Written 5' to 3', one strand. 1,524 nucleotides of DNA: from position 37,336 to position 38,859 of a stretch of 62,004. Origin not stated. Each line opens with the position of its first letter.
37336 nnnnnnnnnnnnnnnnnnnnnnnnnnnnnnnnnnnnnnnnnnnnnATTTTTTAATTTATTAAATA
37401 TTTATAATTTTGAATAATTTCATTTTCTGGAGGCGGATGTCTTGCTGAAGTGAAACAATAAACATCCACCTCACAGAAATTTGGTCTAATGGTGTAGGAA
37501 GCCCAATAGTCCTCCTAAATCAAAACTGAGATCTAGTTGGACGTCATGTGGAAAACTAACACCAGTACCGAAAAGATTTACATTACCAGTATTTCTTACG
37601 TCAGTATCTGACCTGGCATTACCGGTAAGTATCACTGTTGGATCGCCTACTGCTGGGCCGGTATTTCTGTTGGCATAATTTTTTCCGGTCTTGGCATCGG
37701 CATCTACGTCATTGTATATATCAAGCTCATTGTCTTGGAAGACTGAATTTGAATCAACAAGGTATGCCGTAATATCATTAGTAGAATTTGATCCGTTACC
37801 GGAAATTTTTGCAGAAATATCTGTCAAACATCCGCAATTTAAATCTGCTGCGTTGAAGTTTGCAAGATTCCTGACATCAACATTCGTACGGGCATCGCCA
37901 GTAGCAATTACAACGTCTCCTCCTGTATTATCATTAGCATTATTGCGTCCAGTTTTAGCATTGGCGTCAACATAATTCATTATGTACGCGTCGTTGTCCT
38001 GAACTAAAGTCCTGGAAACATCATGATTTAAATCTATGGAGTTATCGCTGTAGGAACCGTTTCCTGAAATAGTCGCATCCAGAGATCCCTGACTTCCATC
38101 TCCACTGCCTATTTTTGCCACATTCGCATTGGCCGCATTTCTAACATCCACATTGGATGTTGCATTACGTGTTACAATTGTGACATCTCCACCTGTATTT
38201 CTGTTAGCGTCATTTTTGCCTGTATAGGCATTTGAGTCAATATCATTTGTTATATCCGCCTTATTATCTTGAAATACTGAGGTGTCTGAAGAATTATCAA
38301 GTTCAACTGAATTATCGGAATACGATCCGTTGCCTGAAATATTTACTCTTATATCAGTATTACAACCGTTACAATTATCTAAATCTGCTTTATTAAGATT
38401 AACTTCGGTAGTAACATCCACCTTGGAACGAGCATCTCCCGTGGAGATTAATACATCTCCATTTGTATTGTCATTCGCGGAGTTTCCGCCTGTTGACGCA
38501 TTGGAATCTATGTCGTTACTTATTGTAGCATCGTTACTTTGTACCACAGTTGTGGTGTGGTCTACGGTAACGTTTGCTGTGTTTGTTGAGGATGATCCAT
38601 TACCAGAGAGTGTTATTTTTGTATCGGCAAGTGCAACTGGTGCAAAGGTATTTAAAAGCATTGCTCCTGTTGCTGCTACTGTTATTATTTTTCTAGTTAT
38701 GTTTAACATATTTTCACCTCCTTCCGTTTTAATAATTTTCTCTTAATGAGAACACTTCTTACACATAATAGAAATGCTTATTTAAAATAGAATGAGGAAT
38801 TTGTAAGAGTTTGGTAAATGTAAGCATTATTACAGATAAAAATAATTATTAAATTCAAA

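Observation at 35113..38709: Two adjacent secreted proteins built from an unassigned N/S/T/G/D-rich repeat module: candidate novel surface fibre or layer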

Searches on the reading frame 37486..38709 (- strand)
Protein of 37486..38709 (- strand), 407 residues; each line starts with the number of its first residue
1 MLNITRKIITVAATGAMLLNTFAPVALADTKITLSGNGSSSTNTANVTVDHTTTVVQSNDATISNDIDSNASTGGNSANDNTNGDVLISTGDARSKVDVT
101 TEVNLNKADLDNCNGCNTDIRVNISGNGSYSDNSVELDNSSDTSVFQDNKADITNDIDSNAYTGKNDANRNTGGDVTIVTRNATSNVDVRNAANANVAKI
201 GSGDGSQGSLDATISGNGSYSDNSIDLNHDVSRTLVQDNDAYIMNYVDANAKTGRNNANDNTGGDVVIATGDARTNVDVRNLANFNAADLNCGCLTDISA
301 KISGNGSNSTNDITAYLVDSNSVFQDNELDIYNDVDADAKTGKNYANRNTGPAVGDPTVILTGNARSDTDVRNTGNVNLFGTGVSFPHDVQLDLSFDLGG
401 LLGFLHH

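Call 3: search_protein_families(library=pfam, proteins=[window:37486-38709:-], max_evalue=1)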
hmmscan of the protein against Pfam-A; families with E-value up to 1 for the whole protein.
window:37486-38709:- (407 aa): 0 families

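Call 4: search_protein_families(library=ncbifam, proteins=[window:37486-38709:-], max_evalue=1)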
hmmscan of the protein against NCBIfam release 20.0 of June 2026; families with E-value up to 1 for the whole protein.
window:37486-38709:- (407 aa): 0 families

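Call 5: search_solved_structures(query=window:37486-38709:-, max_evalue=10, show_alignments=2)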
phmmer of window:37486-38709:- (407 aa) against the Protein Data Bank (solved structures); distinct sequences matched with E-value up to 10: 0.

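Call 7: find_homologous_proteins(query=window:37486-38709:-, max_evalue=0.001)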
Query window:37486-38709:- (407 aa): 521 proteins with E <= 0.001 among 8000 candidates; the best 120 are listed.
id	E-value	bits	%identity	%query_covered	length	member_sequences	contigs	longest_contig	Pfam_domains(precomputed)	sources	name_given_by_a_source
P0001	4.3e-247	838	100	100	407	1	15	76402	-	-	-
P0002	5.0e-132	459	61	100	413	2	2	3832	-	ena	-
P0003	1.6e-131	457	63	95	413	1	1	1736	-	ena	-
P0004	4.9e-129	449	61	98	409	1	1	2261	-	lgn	-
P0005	3.5e-128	446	60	98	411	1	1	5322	-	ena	-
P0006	1.3e-125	438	60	98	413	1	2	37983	-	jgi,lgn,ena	jgi:hypothetical protein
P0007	5.7e-125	436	61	98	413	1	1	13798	-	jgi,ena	-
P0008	1.4e-124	434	61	98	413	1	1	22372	-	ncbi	-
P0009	8.9e-123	428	60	98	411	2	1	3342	-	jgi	-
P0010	6.8e-122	426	59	95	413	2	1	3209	-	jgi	-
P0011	3.7e-121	423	58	98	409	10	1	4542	-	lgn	-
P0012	1.3e-120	421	60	95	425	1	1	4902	-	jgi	jgi:hypothetical protein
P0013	1.3e-119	418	56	100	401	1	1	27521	-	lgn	-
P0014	1.2e-116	408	57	100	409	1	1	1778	-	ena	-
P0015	1.2e-116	408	56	100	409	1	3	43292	-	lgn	-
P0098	7.3e-92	327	51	99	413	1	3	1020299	-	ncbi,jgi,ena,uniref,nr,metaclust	ncbi:hypothetical protein A3A79_00360 [Candidatus Gottesmanbacteria bacterium RIFCSPLOWO2_01_FULL_43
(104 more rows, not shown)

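Call 18: find_encoding_contigs(protein=P0098, flank=8000, max_places=2)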
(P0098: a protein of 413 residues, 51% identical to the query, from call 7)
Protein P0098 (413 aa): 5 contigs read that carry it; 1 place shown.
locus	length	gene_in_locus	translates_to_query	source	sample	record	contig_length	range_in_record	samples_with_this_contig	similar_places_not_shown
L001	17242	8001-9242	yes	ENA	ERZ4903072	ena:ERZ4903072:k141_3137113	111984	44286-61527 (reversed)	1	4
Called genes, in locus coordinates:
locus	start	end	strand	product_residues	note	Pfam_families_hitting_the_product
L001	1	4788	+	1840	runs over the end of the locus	PF24514:SpaA_4 (faint), PF19403:SpaA_2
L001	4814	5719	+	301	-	-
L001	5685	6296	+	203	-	PF04203:Sortase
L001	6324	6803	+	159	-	-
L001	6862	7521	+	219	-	-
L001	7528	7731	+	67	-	PF10055:DUF2292 (weak)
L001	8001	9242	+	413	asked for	-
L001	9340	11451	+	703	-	-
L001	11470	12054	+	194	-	-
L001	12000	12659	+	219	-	PF04203:Sortase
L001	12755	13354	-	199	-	-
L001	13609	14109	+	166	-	-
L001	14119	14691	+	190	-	-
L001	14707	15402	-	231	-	PF01797:Y1_Tnp (weak)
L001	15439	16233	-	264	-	-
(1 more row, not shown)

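Call 19: predict_structure(alignment_id=A1)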
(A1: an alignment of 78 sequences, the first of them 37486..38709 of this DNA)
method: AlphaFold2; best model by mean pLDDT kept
length: 407 residues; sequences in the alignment: 78
mean_pLDDT: 70.7   pTM: 0.66
mean pLDDT of the five models: 70.7, 70.4, 60.7, 56.8, 46.2
residues with pLDDT >= 90: 100; 70-90: 126; 50-70: 109; < 50: 72
segments of 3 or more residues with pLDDT < 50: 1-27, 128-131, 218-221, 306-309, 385-407
pLDDT, mean of each block of 10 residues (from residue 1): 36 36 48 56 64 66 79 91 88 91 64 62 54 65 71 85 92 90 94 68 61 59 67 73 88 92 90 93 70 63 51 68 73 90 87 76 93 68 45 39 40
secondary structure, 60 per line:
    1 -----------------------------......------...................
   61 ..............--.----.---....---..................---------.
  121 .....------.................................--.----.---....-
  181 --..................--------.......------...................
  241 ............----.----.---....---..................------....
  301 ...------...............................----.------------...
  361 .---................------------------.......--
elements in order: E30-35 E42-74 E86-89 E93-110 E120-125 E132-164 E176-179 E183-200 E209-215 E222-252 E266-269 E273-290 E297-303 E310-340 E358-361 E365-380 H399-405

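Call 22: fold_search(model_id=the predicted structure, library=pdb)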
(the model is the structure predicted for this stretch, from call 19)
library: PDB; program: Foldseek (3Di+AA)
matches with E <= 10: 265; with E <= 0.001: 0
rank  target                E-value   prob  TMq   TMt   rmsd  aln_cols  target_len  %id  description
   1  9u4u_A                5.0e-03  0.12  0.08  0.17  32.1       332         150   11  Structure of the functional amyloid FapC from Pseudomonas sp.UK4 (released 2025-08-06)
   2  5awf_B                4.1e-02  0.03  0.07  0.07  37.6       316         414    8  Crystal structure of SufB-SufC-SufD complex from Escherichia coli (released 2015-11-11)
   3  4kh3                  8.6e-02  0.01  0.04  0.04  48.2       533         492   11  Structure of a bacterial self-associating protein (released 2014-01-15)
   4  9a7k_A                1.1e-01  0.01  0.05  0.05  39.7       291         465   12  Integrative model of SUFB-SUFD by crosslinking MS and deep learning (released 2024-09-18)
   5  3p4g_B                1.6e-01  0.01  0.04  0.05  43.3       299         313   14  X-ray crystal structure of a hyperactive, Ca2+-dependent, beta-helical antifreeze protein from an Antarctic bacterium (released 2011-04-27)
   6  2pyh_B                1.9e-01  0.01  0.04  0.04  41.6       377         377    9  Azotobacter vinelandii Mannuronan C-5 epimerase AlgE4 A-module complexed with mannuronan trisaccharide (released 2008-05-27)
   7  9ozl_C                2.1e-01  0.01  0.05  0.05  41.8       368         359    9  Crystal structure of the polysaccharide lyase RbmB from Vibrio cholerae (released 2026-03-11)
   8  1vh4_B                2.2e-01  0.02  0.06  0.06  42.0       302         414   11  Crystal structure of a stabilizer of iron transporter (released 2003-12-30)
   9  4z05_A                2.2e-01  0.01  0.04  0.08  38.9       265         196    8  C. bescii Family 3 pectate lyase mutant E84A (released 2015-12-23)
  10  8bwk_B                2.2e-01  0.01  0.04  0.03  40.9       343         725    9  Metagenomic derived PL6 alginate lyase (released 2023-12-20)
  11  5awf_A                2.3e-01  0.02  0.08  0.08  38.2       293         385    9  Crystal structure of SufB-SufC-SufD complex from Escherichia coli (released 2015-11-11)
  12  2inu_A                3.1e-01  0.01  0.04  0.04  41.8       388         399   10  Crystal structure of Inulin fructotransferase in the absence of substrate (released 2006-12-26)
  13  1k5c                  3.1e-01  0.00  0.04  0.05  43.2       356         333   11  Endopolygalacturonase I from Stereum purpureum at 0.96 A resolution (released 2002-06-05)
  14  4yz0_A                3.3e-01  0.01  0.04  0.07  41.5       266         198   12  C. bescii Family 3 pectate lyase double mutant K108A/E39Q in complex with trigalacturonic acid (released 2015-12-23)
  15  8bwk_C                3.3e-01  0.01  0.05  0.03  41.4       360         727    7  Metagenomic derived PL6 alginate lyase (released 2023-12-20)
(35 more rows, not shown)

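Call 24: search_solved_structures(query=A1, max_evalue=10, show_alignments=2)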
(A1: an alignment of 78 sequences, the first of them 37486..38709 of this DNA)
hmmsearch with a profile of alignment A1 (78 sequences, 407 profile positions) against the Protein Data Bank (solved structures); distinct sequences matched with E-value up to 10: 0.

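Call 30: find_related_loci(query=A3, collection=genome_contigs, flank=8000)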
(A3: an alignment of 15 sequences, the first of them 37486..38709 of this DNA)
Query A3 (407 aa) in genome_contigs; peptide patterns used: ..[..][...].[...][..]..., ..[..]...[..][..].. (x = any residue, [..] = any of these).
181 stretches matched a pattern; 141 encode a relative of the query (tblastn E <= 1e-3); the best 80 are kept; 80 distinct loci.
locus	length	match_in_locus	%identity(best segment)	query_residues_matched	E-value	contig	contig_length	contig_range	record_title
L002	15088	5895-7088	58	1-397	1e-123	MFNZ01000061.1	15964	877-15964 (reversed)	MAG: Candidatus Levybacteria bacterium RIFCSPHIGHO2_02_FULL_37_13 rifcsphigho2_02_scaffold_9034, whole genome shotgun se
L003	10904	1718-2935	57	1-406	3e-116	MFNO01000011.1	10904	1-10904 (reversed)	MAG: Candidatus Levybacteria bacterium RIFCSPHIGHO2_01_FULL_38_26 rifcsphigho2_01_scaffold_15830, whole genome shotgun s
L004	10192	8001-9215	53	5-406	2e-109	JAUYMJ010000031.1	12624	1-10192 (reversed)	MAG: bacterium isolate C24_metabat.bin.81 C24_k141_177355, whole genome shotgun sequence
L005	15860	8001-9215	53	1-405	3e-107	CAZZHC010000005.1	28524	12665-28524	MAG TPA_asm: uncultured Gammaproteobacteria bacterium isolate SRP269290_co4_53 genome assembly, contig: NODE_719_length_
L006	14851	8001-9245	51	1-407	4e-107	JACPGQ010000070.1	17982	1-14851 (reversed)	MAG: Candidatus Levyibacteriota bacterium isolate NC_groundwater_392_Ag_B-0.1um_43_10 GD18-4_B1_scaffold_1617243, whole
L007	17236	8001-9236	50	1-405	8e-107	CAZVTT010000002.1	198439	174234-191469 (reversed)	MAG TPA_asm: uncultured Gammaproteobacteria bacterium isolate SRP292972_co1_32 genome assembly, contig: NODE_96_length_1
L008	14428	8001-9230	55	1-405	8e-105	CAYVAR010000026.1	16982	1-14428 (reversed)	MAG TPA_asm: uncultured Gammaproteobacteria bacterium isolate binchicken_co110_1166 genome assembly, contig: NODE_7293_l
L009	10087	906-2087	53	17-406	1e-104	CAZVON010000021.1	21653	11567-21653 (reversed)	MAG TPA_asm: uncultured Gammaproteobacteria bacterium isolate SRP269290_co3_805 genome assembly, contig: NODE_2398_lengt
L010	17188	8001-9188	48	1-405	2e-101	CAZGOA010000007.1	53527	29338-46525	MAG TPA_asm: uncultured Gammaproteobacteria bacterium isolate binchicken_co277_142 genome assembly, contig: NODE_1178_le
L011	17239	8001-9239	51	1-404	3e-101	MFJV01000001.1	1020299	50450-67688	MAG: Candidatus Gottesmanbacteria bacterium RIFCSPLOWO2_01_FULL_43_11b rifcsplowo2_01_scaffold_30, whole genome shotgun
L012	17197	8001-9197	49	1-396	2e-100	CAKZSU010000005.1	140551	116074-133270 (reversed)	MAG: uncultured Patescibacteria group bacterium isolate N1_Bin_METABAT__44_1 genome assembly, contig: c_000000579631, wh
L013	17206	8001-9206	50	1-405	3e-99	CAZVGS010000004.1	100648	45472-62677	MAG TPA_asm: uncultured Gammaproteobacteria bacterium isolate binchicken_co16_182 genome assembly, contig: NODE_347_leng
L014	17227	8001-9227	49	1-407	3e-98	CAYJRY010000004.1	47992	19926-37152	MAG TPA_asm: uncultured Gammaproteobacteria bacterium isolate ERP125453_co1_466 genome assembly, contig: NODE_523_length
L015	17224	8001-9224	54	6-406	8e-98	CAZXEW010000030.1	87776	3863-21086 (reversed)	MAG TPA_asm: uncultured Gammaproteobacteria bacterium isolate binchicken_co203_146 genome assembly, contig: k141_1114489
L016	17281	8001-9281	51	2-405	4e-96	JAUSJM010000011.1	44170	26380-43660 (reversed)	MAG: bacterium isolate E14_metabat.bin.301 E14_k141_1464407, whole genome shotgun sequence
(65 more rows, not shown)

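Call 43: search_protein_families(library=pfam, proteins=[L011:11470-12054:+, L006:11621-12808:+, L011:6862-7521:+, L011:6324-6803:+], max_evalue=0.1)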
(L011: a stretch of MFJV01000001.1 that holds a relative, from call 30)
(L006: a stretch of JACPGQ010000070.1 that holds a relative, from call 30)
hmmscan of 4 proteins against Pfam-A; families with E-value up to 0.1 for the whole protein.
L011:11470-12054:+ (194 aa): 0 families

L006:11621-12808:+ (395 aa): 2 families
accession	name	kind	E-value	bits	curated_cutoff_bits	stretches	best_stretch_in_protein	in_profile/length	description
PF07172.16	GRP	-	0.01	16.9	30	1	319-348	53-82/90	Glycine rich protein family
PF22088.1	HIT-like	-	0.027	14.6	27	1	152-235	57-135/162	HIT-related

L011:6862-7521:+ (219 aa): 1 family
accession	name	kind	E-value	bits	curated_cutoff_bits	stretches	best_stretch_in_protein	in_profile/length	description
PF16112.10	DUF4830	-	0.0032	18.3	23.5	0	85-119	33-67/84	Domain of unknown function (DUF4830)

L011:6324-6803:+ (159 aa): 0 families

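Call 63: search_protein_representatives(alignment_id=A1)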
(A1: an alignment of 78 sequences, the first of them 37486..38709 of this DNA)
Query: 78 sequences, 407 profile positions. Proteins with E-value up to 0.001 (for the whole library): 3160; up to 1e-10: 2163; up to 1e-30: 1022. The best 150 are listed.
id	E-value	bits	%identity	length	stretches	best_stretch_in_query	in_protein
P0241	5.4e-175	598.6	-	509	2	29-391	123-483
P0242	3.1e-166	569.8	-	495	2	57-405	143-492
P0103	2.1e-154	530.8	-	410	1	1-402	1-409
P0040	4.6e-154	529.7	-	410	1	2-406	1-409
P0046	8.1e-154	528.9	-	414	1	4-402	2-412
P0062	1.9e-152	524.4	-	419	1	1-406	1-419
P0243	7.1e-147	506.0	-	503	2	1-312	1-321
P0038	3.0e-146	503.9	-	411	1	1-405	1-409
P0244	3.1e-146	503.9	-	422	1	2-404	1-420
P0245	9.4e-146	502.3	-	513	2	1-325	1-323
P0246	4.5e-144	496.8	-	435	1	1-404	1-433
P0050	5.1e-144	496.6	-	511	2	4-318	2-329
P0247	1.0e-142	492.3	-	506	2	2-310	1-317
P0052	2.8e-142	490.9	-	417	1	2-406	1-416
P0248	2.0e-141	488.0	-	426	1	1-403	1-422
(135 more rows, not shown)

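Call 94: search_protein_families(library=phrogs, proteins=[window:37486-38709:-], max_evalue=0.01)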
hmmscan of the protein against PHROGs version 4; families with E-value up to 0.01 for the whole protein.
window:37486-38709:- (407 aa): 0 families

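Call 95: fold_search(model_id=the predicted structure, library=viral)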
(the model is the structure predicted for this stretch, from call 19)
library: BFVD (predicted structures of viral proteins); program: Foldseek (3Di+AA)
matches with E <= 10: 413; with E <= 0.001: 5
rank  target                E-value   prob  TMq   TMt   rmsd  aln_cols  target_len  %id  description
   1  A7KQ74                1.6e-04  0.09  0.07  0.07  41.7       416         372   14  Uncharacterized protein [Gallid alphaherpesvirus 2]
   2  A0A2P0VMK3            1.6e-04  0.14  0.08  0.10  40.1       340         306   12  Uncharacterized protein [Tetraselmis virus 1]
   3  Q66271                6.3e-04  0.12  0.10  0.06  41.5       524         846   15  Glycoprotein Vp260 [Chlorella virus]
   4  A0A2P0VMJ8            7.0e-04  0.11  0.08  0.08  44.4       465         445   18  Uncharacterized protein [Tetraselmis virus 1]
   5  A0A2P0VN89            9.9e-04  0.06  0.06  0.07  42.4       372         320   14  Uncharacterized protein [Tetraselmis virus 1]
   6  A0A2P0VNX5            1.6e-03  0.08  0.08  0.06  40.8       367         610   14  Uncharacterized protein [Tetraselmis virus 1]
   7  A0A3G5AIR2            5.1e-03  0.02  0.04  0.02  42.5       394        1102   13  Collagen-like protein [Solumvirus sp.]
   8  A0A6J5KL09            5.4e-03  0.04  0.07  0.04  40.6       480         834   13  Parallel beta-helix repeat [uncultured Caudovirales phage]
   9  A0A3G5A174            9.8e-03  0.08  0.08  0.14  36.1       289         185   11  Uncharacterized protein [Harvfovirus sp.]
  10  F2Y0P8                2.4e-02  0.01  0.04  0.04  42.6       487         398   13  (no name in the UniProt tables at hand)
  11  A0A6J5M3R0            3.8e-02  0.06  0.07  0.12  42.0       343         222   14  Curlin associated [uncultured Caudovirales phage]
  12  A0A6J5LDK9            4.0e-02  0.02  0.06  0.05  44.8       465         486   15  Uncharacterized protein [uncultured Caudovirales phage]
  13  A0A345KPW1            4.0e-02  0.01  0.05  0.05  43.5       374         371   10  Minor tail protein [Arthrobacter phage Sergei]
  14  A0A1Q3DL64            4.6e-02  0.04  0.06  0.11  41.7       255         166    8  Uncharacterized protein [Chionoecetes opilio bacilliform virus]
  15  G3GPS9                4.8e-02  0.02  0.05  0.08  38.4       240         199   11  (no name in the UniProt tables at hand)
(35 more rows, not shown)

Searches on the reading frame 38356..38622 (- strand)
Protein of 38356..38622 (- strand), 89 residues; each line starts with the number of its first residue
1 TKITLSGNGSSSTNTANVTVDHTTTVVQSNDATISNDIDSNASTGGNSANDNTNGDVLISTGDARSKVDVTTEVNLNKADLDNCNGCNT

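Call 86: search_protein_families(library=pfam, alignment_id=A7, max_evalue=1)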
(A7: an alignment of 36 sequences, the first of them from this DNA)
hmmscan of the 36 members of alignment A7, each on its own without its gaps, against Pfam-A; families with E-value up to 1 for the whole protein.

A. member 1, seq(89 aa): 0 families

B. families by the number of members that match (of 36 scanned): 5 families
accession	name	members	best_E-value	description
PF11448.13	DUF3005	1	0.058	Protein of unknown function (DUF3005)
PF00263.26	Secretin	1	0.072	Bacterial type II and III secretion system protein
PF09935.14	DUF2167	1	0.088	Protein of unknown function (DUF2167)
PF08922.17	DUF1905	1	0.16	Domain of unknown function (DUF1905)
PF08540.16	HMG_CoA_synt_C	1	0.24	Hydroxymethylglutaryl-coenzyme A synthase C terminal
